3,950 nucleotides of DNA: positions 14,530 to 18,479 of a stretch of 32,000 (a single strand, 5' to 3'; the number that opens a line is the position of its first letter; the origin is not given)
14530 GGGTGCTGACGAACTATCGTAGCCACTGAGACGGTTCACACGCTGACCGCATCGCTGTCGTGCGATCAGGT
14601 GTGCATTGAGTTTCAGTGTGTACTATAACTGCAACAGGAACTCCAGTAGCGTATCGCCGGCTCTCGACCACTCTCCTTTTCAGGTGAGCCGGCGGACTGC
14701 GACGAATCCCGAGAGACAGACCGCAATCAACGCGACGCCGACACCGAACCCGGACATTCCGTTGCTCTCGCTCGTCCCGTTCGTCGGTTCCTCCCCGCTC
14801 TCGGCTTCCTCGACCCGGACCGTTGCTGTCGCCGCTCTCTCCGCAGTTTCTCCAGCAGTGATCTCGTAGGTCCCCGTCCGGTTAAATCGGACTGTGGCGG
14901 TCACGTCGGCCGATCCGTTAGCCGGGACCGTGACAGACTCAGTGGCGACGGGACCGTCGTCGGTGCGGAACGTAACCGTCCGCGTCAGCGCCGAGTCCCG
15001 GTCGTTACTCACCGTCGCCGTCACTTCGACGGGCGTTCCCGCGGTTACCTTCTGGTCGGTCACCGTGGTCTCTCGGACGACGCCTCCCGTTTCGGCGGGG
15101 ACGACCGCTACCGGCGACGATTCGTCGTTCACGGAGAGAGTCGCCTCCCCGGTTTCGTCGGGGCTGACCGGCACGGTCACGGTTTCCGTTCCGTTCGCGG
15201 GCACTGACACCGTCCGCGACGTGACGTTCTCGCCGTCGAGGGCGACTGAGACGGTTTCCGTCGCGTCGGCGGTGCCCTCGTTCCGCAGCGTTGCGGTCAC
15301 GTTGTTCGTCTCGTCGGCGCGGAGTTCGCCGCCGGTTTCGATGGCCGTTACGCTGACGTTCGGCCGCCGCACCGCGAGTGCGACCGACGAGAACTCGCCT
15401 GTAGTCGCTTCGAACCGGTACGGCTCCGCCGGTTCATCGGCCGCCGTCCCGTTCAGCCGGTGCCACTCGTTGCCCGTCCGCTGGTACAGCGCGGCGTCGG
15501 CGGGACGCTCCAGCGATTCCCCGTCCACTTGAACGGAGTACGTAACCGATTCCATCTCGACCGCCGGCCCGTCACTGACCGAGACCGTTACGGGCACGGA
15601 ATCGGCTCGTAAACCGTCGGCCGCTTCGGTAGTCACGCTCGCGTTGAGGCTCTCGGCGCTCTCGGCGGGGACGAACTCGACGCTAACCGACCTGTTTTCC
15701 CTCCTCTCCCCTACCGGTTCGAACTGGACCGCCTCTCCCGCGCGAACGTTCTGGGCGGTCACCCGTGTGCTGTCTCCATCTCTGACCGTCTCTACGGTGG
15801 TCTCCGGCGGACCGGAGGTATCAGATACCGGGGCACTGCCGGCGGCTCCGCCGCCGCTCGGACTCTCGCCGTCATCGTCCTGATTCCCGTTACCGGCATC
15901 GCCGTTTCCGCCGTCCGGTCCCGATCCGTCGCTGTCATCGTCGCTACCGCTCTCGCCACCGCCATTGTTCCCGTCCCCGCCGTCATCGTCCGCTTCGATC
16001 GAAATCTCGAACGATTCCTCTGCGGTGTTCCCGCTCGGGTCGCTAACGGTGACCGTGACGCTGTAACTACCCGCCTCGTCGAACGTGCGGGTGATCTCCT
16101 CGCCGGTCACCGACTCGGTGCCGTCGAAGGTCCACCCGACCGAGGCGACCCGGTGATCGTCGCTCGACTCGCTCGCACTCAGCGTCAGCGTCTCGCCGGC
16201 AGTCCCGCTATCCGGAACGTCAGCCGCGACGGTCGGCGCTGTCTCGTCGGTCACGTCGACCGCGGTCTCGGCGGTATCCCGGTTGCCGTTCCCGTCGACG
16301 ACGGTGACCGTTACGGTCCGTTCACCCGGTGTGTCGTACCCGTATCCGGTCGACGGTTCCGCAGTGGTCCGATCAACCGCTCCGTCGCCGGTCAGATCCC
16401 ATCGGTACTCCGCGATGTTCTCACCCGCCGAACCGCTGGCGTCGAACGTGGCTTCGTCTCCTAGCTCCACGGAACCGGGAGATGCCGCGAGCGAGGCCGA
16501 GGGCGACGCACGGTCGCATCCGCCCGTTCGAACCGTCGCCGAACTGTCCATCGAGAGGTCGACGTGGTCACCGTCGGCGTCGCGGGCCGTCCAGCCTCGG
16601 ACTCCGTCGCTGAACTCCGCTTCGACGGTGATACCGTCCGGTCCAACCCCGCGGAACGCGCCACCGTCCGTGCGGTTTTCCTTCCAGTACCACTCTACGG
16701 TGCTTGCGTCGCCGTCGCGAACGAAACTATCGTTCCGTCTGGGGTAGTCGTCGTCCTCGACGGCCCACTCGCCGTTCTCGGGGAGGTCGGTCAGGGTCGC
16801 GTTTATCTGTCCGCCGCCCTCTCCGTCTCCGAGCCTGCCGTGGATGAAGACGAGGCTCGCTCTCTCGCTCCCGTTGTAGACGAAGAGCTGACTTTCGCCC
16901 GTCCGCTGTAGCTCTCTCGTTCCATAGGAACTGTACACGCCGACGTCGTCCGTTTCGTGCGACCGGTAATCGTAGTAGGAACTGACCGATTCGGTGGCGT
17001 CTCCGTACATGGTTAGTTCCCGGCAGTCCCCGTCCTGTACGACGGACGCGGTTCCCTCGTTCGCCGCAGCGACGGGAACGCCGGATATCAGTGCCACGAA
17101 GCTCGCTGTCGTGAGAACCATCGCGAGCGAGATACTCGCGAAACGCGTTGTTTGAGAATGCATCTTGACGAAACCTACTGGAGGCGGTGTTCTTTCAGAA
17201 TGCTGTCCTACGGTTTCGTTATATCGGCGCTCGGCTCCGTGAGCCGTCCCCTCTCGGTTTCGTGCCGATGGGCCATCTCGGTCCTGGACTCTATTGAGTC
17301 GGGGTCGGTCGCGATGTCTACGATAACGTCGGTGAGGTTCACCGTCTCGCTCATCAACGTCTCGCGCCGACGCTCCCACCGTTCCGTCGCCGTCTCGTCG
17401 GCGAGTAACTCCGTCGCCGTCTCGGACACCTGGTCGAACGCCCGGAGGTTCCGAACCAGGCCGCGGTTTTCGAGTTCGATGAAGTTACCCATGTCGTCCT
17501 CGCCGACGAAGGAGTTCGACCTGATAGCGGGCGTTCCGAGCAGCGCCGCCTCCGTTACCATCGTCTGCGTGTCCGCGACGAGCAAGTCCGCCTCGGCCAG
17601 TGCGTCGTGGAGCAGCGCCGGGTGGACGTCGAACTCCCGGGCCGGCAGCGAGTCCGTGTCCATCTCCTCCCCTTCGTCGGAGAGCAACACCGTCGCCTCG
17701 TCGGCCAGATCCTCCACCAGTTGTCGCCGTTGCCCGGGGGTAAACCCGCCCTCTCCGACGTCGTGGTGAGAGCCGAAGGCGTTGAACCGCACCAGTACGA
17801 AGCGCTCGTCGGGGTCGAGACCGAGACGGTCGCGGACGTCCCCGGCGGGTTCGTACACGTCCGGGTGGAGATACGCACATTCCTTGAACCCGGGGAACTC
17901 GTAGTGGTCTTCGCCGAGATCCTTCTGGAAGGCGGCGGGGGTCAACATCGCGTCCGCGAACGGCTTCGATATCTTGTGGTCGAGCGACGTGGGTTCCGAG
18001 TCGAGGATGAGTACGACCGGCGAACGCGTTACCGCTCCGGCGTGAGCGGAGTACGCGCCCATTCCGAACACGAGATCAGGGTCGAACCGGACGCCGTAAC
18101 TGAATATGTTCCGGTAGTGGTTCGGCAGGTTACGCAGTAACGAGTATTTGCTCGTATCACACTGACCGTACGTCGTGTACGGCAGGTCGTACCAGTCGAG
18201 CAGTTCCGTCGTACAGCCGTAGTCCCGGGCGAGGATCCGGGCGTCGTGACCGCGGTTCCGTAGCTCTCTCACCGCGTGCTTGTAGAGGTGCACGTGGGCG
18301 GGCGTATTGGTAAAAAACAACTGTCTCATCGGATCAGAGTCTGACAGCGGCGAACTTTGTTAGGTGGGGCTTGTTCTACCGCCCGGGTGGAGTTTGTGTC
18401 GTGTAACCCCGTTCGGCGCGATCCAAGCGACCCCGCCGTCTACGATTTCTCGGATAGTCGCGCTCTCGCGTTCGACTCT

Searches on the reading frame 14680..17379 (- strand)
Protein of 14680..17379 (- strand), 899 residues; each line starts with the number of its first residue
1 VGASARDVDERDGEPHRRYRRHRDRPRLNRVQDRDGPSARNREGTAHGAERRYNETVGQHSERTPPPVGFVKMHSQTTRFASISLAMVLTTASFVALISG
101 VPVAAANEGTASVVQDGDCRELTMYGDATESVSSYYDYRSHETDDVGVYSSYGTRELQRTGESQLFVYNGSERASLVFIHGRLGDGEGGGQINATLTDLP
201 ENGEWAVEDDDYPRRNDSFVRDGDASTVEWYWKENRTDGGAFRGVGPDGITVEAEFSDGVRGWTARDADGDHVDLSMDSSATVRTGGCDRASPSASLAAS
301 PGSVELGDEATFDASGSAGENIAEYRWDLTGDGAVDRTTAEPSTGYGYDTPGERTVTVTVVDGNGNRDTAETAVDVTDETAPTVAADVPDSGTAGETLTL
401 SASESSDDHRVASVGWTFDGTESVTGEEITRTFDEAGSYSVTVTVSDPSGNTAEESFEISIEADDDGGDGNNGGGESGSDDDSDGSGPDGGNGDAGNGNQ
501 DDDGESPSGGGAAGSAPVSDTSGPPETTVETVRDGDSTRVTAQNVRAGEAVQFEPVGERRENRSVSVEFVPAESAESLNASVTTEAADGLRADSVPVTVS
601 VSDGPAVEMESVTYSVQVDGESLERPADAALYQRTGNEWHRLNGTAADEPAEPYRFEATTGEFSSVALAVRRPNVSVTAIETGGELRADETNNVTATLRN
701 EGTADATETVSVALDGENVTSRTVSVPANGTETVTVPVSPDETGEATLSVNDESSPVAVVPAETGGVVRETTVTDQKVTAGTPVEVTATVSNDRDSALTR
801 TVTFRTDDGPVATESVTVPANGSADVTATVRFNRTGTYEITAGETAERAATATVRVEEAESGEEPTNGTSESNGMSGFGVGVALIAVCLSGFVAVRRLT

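Call 23: search_protein_families(library=pfam, proteins=[window:14680-17379:-], max_evalue=0.001)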
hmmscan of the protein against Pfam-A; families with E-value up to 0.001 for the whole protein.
window:14680-17379:- (899 aa): 5 families
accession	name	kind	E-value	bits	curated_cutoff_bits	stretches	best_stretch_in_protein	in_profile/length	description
PF18911.6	PKD_4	-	5e-22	78.2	27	2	380-459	2-83/85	PKD domain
PF00801.26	PKD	-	1.2e-18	67.3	23.5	2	295-369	2-74/80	PKD domain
PF07705.17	CARDB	-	9.2e-07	29.5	22.7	1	675-751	4-82/101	CARDB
PF06832.18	BiPBP_C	-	5.3e-06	26.7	26.8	0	389-454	27-87/90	Penicillin-Binding Protein C-terminus Family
PF22352.2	K319L-like_PKD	-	1.6e-05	25.2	27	0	303-376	6-84/84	K319L-like, PKD domain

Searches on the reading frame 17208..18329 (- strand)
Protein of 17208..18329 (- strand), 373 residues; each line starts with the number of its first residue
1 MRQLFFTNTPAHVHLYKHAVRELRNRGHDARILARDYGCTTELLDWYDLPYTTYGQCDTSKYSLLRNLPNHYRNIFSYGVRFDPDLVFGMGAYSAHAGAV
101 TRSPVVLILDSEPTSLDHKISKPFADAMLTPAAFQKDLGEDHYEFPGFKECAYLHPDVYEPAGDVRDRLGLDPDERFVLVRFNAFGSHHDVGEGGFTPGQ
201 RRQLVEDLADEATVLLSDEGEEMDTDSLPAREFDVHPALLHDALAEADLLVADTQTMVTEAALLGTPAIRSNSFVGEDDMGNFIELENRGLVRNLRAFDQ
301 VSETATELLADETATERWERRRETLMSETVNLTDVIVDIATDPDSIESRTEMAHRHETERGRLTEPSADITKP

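Call 23: search_protein_families(library=pfam, proteins=[window:17208-18329:-], max_evalue=0.001)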
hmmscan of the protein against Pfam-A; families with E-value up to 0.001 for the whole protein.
window:17208-18329:- (373 aa): 2 families
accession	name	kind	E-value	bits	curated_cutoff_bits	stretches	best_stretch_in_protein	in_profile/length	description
PF04007.18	DUF354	-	5.3e-08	32.8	22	1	7-271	8-285/349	Protein of unknown function (DUF354)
PF13579.12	Glyco_trans_4_4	-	0.00033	21.5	29.7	0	18-106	9-98/158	Glycosyl transferase 4-like domain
